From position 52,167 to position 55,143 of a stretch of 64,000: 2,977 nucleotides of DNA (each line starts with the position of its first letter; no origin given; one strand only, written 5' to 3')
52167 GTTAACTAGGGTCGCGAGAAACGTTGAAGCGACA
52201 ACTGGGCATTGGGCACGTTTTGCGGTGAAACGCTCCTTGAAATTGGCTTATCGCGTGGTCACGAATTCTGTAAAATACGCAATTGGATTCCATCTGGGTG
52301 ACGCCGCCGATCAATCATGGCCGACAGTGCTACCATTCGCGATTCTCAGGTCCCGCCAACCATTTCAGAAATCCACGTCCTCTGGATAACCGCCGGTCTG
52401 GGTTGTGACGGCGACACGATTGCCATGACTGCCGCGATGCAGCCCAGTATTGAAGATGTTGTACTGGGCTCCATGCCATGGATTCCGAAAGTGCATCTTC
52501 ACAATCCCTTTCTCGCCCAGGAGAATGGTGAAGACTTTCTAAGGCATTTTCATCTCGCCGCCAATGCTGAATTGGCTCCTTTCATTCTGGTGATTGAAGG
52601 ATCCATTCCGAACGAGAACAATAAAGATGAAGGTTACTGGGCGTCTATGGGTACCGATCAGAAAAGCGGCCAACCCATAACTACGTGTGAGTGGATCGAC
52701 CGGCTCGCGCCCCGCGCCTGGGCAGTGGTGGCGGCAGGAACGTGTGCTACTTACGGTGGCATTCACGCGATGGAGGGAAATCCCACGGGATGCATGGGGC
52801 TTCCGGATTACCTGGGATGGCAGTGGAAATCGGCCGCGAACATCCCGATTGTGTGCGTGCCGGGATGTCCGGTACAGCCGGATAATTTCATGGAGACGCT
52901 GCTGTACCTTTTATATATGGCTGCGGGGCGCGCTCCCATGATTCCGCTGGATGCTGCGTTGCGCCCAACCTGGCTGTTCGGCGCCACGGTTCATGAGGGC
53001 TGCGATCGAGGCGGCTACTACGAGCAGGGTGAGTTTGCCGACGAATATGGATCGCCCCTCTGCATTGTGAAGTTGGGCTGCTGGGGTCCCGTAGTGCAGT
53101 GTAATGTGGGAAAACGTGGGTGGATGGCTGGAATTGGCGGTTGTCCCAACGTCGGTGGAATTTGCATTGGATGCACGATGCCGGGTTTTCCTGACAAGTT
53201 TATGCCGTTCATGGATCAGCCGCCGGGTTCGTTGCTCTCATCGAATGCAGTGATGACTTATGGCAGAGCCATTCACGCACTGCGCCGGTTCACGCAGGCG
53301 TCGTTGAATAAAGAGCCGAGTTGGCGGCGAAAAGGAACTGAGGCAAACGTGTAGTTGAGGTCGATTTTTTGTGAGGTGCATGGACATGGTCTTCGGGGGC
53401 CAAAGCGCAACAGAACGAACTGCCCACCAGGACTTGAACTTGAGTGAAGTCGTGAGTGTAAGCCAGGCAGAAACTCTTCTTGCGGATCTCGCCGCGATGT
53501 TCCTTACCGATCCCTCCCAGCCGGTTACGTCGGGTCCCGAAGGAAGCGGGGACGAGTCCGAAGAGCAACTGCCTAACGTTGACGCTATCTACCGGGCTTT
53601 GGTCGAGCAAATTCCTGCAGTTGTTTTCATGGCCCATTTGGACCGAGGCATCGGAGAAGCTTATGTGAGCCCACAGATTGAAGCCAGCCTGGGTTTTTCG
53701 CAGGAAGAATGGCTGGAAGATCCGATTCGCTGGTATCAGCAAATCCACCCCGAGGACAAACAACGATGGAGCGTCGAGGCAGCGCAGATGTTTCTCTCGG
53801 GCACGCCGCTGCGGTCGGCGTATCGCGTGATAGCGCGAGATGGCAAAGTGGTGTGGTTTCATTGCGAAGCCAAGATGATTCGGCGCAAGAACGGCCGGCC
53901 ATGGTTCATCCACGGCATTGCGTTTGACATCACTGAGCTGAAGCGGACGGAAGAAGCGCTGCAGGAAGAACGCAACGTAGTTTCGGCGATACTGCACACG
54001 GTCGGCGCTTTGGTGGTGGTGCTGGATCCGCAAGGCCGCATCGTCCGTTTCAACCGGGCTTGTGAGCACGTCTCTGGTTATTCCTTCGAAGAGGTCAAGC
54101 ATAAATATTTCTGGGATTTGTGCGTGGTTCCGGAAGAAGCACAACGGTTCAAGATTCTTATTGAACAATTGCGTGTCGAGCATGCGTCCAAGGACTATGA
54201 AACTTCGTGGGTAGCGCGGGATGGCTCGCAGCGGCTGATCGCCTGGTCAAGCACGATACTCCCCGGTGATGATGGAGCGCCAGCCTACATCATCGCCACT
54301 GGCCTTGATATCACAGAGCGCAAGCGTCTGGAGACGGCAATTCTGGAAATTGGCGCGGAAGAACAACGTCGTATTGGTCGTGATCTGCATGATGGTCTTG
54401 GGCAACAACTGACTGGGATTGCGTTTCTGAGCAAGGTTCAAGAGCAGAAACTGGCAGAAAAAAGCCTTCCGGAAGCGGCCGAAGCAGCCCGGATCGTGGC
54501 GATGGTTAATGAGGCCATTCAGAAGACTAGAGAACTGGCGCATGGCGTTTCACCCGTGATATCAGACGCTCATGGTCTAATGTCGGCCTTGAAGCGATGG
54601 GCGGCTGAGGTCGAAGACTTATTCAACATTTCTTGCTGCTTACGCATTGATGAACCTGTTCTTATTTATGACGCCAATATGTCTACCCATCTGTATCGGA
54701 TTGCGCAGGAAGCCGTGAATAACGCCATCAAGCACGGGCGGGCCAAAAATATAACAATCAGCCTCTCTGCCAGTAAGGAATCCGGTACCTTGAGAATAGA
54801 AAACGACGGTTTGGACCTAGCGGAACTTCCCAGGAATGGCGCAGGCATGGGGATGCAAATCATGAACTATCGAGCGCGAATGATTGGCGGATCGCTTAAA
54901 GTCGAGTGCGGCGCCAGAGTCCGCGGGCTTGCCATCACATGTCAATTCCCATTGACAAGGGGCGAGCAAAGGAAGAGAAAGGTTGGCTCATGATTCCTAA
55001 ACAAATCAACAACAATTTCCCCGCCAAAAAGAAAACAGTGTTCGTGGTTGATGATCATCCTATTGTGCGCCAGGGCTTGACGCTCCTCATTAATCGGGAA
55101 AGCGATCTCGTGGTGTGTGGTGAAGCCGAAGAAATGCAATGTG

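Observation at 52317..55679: Orphan [NiFe]-hydrogenase small-subunit homolog linked to a PAS histidine kinase and NarL-type regulator, with no catalytic subunit nearby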

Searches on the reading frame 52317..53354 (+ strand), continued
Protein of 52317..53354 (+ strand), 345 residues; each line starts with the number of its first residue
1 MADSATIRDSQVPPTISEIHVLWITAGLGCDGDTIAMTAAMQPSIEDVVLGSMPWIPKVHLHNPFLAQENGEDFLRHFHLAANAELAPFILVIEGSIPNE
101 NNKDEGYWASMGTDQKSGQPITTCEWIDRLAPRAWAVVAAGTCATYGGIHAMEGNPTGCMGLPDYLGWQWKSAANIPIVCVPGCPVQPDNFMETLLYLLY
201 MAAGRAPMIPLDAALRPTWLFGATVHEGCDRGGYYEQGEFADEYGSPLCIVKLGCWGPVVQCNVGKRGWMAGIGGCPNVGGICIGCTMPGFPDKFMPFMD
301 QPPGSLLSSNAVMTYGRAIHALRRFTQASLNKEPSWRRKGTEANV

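Call 33: search_protein_families(library=pfam, proteins=[L042:11033-13597:+, L042:13587-14714:+, L062:10993-12336:+, L064:9157-11082:+, L065:11083-12969:+, L054:11053-12315:+, L062:12333-14480:+], max_evalue=0.0001)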
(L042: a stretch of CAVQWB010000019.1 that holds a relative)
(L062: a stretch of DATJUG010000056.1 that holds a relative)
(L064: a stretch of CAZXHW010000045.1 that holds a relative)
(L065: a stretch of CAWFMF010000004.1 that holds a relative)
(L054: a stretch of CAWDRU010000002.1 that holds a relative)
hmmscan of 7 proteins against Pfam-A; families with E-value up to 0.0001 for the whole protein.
L042:11033-13597:+ (854 aa): 12 families
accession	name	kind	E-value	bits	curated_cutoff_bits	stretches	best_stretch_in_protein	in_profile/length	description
PF02518.31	HATPase_c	-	1.7e-26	93.3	26.4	1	636-749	2-110/111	Histidine kinase-, DNA gyrase B-, and HSP90-like ATPase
PF13426.13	PAS_9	-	3.6e-24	85.5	27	1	396-501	1-103/103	PAS domain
PF00989.32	PAS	-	9.7e-22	77.6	22.6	1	387-499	2-113/113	PAS fold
PF08447.18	PAS_3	-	1e-21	77.5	25.6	1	110-195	3-88/89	PAS fold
PF08448.16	PAS_4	-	2.8e-18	66.6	23.1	1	392-504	1-110/110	PAS fold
PF00512.31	HisKA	-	9.7e-18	64.4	26.9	1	522-588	1-66/66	His Kinase A (phospho-acceptor) domain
PF13185.12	GAF_2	-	3e-13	50.6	28.6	1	230-377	2-136/136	GAF domain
PF13188.13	PAS_8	-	7.5e-10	38.8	21.8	1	387-439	2-55/65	PAS domain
PF24820.1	Diguanyl_cycl_sensor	-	4e-09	36.8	28.1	1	392-493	2-105/109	Diguanylate cyclase-like sensor domain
PF12860.13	PAS_7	-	7.7e-07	29.7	27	1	393-506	2-114/115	PAS fold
PF01590.32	GAF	-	2.8e-06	28.3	22.4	1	272-375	35-132/133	GAF domain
PF14598.12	PAS_11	-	5.5e-05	23.5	25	0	115-181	21-85/109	PAS domain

L042:13587-14714:+ (375 aa): 3 families
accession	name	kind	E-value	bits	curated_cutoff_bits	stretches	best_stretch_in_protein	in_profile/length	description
PF13487.12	HD_5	-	9.3e-38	130.1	27.2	1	179-340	6-170/170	HD domain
PF00072.30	Response_reg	-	3.6e-28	98.4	30.2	1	16-127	1-110/111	Response regulator receiver domain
PF01966.28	HD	-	1.3e-20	74.3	22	1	188-309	2-116/116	HD domain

L062:10993-12336:+ (447 aa): 4 families
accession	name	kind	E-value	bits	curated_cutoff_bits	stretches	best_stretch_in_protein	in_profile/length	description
PF02518.31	HATPase_c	-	1.1e-27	97.1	26.4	1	301-414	1-108/111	Histidine kinase-, DNA gyrase B-, and HSP90-like ATPase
PF00512.31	HisKA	-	9.3e-20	70.9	26.9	1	189-253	1-65/66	His Kinase A (phospho-acceptor) domain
PF08447.18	PAS_3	-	5.5e-17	62.3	25.6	1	76-162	2-88/89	PAS fold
PF00989.32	PAS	-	2.3e-06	28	22.6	1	52-157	2-104/113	PAS fold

L064:9157-11082:+ (641 aa): 5 families
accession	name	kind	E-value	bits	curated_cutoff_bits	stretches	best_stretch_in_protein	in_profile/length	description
PF02518.31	HATPase_c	-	3.4e-31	108.4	26.4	1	366-478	1-110/111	Histidine kinase-, DNA gyrase B-, and HSP90-like ATPase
PF00072.30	Response_reg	-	6e-20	71.9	30.2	1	511-623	2-110/111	Response regulator receiver domain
PF08447.18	PAS_3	-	7.3e-20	71.5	25.6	1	95-182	2-89/89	PAS fold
PF00512.31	HisKA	-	2.1e-17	63.3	26.9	1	255-319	2-65/66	His Kinase A (phospho-acceptor) domain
PF13426.13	PAS_9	-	1.5e-05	25.6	27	1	95-187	14-103/103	PAS domain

L065:11083-12969:+ (628 aa): 8 families
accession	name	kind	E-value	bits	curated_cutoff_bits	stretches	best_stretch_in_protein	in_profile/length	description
PF13426.13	PAS_9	-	5.9e-24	84.8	27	2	280-384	1-102/103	PAS domain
PF08447.18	PAS_3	-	8.6e-22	77.7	25.6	1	101-187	2-88/89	PAS fold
PF00989.32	PAS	-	5.3e-21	75.2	22.6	1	271-383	2-113/113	PAS fold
PF08448.16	PAS_4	-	1.8e-17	64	23.1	2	277-387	2-109/110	PAS fold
PF13188.13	PAS_8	-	3.8e-15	55.6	21.8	1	271-324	2-56/65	PAS domain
PF07730.19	HisKA_3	-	4.7e-12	46.7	24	1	414-478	1-68/68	Histidine kinase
PF02518.31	HATPase_c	-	1.2e-11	45.4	26.4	1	519-608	3-107/111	Histidine kinase-, DNA gyrase B-, and HSP90-like ATPase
PF13581.12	HATPase_c_2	-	1.4e-06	28.7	27.4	1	524-576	34-91/127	Histidine kinase-like ATPase domain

L054:11053-12315:+ (420 aa): 6 families
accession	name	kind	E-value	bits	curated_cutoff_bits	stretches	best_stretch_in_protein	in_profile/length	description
PF08447.18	PAS_3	-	2.7e-21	76.1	25.6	1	101-188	2-89/89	PAS fold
PF07730.19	HisKA_3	-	8.4e-13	49.1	24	1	222-284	1-66/68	Histidine kinase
PF02518.31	HATPase_c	-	3.2e-08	34.4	26.4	1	327-415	3-106/111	Histidine kinase-, DNA gyrase B-, and HSP90-like ATPase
PF00989.32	PAS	-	1.4e-06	28.8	22.6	1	77-180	2-102/113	PAS fold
PF13426.13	PAS_9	-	3.9e-05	24.3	27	1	102-193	15-103/103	PAS domain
PF13581.12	HATPase_c_2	-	5.8e-05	23.5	27.4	0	333-383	35-90/127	Histidine kinase-like ATPase domain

L062:12333-14480:+ (715 aa): 3 families
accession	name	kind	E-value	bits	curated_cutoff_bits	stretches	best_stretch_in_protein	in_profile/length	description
PF04253.20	TFR_dimer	-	3.5e-23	82.3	27.1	1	592-703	2-118/121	Transferrin receptor-like dimerisation domain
PF04389.22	Peptidase_M28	-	4.6e-23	82.4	21.3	1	327-526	2-174/193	Peptidase family M28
PF02225.27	PA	-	1.1e-07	32.3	23.9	1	146-213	1-63/95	PA domain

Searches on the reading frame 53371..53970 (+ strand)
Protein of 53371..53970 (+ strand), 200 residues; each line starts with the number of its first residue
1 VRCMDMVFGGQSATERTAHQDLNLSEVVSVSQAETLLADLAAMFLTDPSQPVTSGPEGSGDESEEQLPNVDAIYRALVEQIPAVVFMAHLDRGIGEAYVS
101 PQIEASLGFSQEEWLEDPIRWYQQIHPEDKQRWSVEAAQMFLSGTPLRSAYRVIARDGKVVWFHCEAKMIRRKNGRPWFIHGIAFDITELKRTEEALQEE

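Call 45: search_solved_structures(query=window:53371-53970:+, max_evalue=0.01, show_alignments=2)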
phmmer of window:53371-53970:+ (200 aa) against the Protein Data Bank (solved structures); distinct sequences matched with E-value up to 0.01: 13.
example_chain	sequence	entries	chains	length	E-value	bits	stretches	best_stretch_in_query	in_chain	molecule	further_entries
3h9w_A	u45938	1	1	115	5.2e-10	42.3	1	97-188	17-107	Diguanylate cyclase with PAS/PAC sensor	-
3mr0_A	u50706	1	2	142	8.3e-08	35.2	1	94-198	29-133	Sensory box histidine kinase/response regulator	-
4h6j_A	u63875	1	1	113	0.00034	23.4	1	95-183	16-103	HYPOXIA INDUCIBLE FACTOR 1-ALPHA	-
6hmj_A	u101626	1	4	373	0.00042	23.1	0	97-197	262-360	Putative PAS/PAC sensor protein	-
8js5_A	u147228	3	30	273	0.00056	22.7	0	121-198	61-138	Sensor protein FixL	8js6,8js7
3nja_A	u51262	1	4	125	0.00073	22.3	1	120-191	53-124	Probable GGDEF family protein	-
4zpr_B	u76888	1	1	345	0.0018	21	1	91-183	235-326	Hypoxia-inducible factor 1-alpha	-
9ofu_A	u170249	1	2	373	0.003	20.3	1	91-183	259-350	Hypoxia-inducible factor 1-alpha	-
6ph4_A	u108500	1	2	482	0.0036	20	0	128-194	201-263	Blue-light-activated histidine kinase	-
8xs6_B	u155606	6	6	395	0.0041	19.8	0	120-189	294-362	Aryl hydrocarbon receptor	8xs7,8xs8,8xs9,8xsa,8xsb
6ph3_A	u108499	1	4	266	0.0051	19.5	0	128-192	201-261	Blue-light-activated histidine kinase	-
6pps_A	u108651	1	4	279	0.0057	19.4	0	128-192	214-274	Blue-light-activated histidine kinase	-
7y04_E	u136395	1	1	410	0.0087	18.8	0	120-190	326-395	Aryl hydrocarbon receptor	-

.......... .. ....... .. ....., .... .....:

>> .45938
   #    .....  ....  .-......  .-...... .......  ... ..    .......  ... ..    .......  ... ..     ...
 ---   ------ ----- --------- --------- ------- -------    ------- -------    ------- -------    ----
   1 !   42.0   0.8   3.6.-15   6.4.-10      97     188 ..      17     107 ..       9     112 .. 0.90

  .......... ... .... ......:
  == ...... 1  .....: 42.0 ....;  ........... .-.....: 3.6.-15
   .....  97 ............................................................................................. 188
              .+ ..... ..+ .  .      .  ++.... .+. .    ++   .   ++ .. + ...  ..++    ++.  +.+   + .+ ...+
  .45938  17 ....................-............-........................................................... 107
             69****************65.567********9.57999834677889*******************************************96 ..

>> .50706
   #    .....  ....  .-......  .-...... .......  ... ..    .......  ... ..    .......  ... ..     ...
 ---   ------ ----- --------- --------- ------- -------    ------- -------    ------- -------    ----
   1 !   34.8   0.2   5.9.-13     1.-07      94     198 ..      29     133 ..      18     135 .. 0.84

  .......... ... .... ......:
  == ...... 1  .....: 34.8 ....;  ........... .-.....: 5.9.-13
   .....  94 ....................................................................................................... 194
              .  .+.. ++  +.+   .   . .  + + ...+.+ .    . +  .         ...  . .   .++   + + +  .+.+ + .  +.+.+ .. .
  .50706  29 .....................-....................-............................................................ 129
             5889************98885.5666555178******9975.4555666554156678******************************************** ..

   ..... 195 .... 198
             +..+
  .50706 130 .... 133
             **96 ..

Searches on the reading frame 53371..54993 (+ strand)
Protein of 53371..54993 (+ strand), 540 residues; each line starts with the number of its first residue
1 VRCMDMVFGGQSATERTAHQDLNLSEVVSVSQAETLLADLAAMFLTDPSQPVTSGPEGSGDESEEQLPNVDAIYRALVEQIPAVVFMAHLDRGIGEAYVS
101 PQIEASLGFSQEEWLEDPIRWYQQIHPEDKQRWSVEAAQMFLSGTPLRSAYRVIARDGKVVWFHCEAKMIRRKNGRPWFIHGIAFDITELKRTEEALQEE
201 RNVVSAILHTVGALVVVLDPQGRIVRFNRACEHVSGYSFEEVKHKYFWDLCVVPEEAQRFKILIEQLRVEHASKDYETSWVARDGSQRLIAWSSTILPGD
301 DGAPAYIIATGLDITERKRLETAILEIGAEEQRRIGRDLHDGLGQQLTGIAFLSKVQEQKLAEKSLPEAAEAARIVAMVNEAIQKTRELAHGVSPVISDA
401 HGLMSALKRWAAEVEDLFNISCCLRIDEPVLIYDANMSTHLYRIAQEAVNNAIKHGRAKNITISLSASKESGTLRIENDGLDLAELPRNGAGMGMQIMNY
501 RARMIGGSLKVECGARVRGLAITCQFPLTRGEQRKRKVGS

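Call 3: search_protein_families(library=pfam, proteins=[window:53371-54993:+], max_evalue=0.01)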
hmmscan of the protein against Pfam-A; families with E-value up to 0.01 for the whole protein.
window:53371-54993:+ (540 aa): 8 families
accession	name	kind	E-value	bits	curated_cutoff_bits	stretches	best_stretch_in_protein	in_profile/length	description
PF08447.18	PAS_3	-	2.9e-27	95.2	25.6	2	97-184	2-89/89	PAS fold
PF00989.32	PAS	-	5.8e-18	65.4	22.6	2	205-313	4-112/113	PAS fold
PF13426.13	PAS_9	-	2.2e-17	63.6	27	2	215-316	4-103/103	PAS domain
PF08448.16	PAS_4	-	1.5e-14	54.5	23.1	1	211-319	4-110/110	PAS fold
PF07730.19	HisKA_3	-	8.5e-12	45.9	24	1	331-395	1-65/68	Histidine kinase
PF02518.31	HATPase_c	-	3.4e-10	40.8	26.4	1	439-529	4-110/111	Histidine kinase-, DNA gyrase B-, and HSP90-like ATPase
PF13188.13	PAS_8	-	2.8e-07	30.6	21.8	1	206-254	5-51/65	PAS domain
PF14598.12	PAS_11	-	7.8e-07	29.5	25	1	103-173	21-89/109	PAS domain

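Call 4: search_protein_families(library=ncbifam, proteins=[window:53371-54993:+], max_evalue=0.01)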
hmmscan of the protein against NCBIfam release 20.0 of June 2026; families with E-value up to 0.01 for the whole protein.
window:53371-54993:+ (540 aa): 26 families (the best 25 are shown)
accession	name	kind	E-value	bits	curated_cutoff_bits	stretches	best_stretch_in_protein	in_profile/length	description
TIGR00229.1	sensory_box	domain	1.3e-35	122.3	22.9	2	201-323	4-125/126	PAS domain S-box protein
NF052443.1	SensHisKinMctS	equivalog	5.7e-31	107.4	700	1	317-533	236-453/457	two-component system sensor histidine kinase MctS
NF053781.1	cdiGMPphdstlr2612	equivalog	3.3e-25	88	1600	2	90-267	603-779/1268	Tlr1612 family c-di-GMP phosphodiesterase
NF008184.0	PRK10935.1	equivalog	3.2e-23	82.2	553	1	329-530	361-561/565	nitrate/nitrite two-component system sensor histidine kinase NarQ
NF007298.0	PRK09776.1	equivalog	1.3e-21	76.3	1135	1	120-241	474-594/1111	diguanylate cyclase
NF008649.0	PRK11644.1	equivalog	7.9e-21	74.4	408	1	315-527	287-495/499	signal transduction histidine-protein kinase/phosphatase UhpB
NF041777.1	sens_FixL_Rhizob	equivalog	7.4e-18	64.5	850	1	103-251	25-172/485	sensor protein FixL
NF052531.1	Strep_LiaS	equivalog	1.9e-17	63.5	450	1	326-528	127-327/328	envelope stress sensor histidine kinase LiaS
NF007896.0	PRK10600.1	equivalog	1e-16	60.7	578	1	329-513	388-571/598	nitrate/nitrite two-component system sensor histidine kinase NarX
NF045595.1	HK_scytonemin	equivalog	2.6e-11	42.7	865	1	156-324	239-401/637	scytonemin biosynthesis sensor histidine kinase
NF008468.0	PRK11360.1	equivalog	3.2e-11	42.3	646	1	195-323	261-386/616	two-component system sensor histidine kinase AtoS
NF052573.1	HisKinEspAMyxo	equivalog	3.2e-11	42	1400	1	103-321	159-372/755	serine histidine kinase EspA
NF008467.0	PRK11359.1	equivalog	4.2e-11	41.6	857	1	156-321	96-255/800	oxygen-sensing cyclic-di-GMP phosphodiesterase DosP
NF007474.0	PRK10060.1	equivalog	7.6e-11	40.9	782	1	197-321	106-230/663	cyclic di-GMP phosphodiesterase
NF047786.1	his_kin_MadS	equivalog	4.1e-10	39.3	500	1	315-527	214-434/434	MadS family sensor histidine kinase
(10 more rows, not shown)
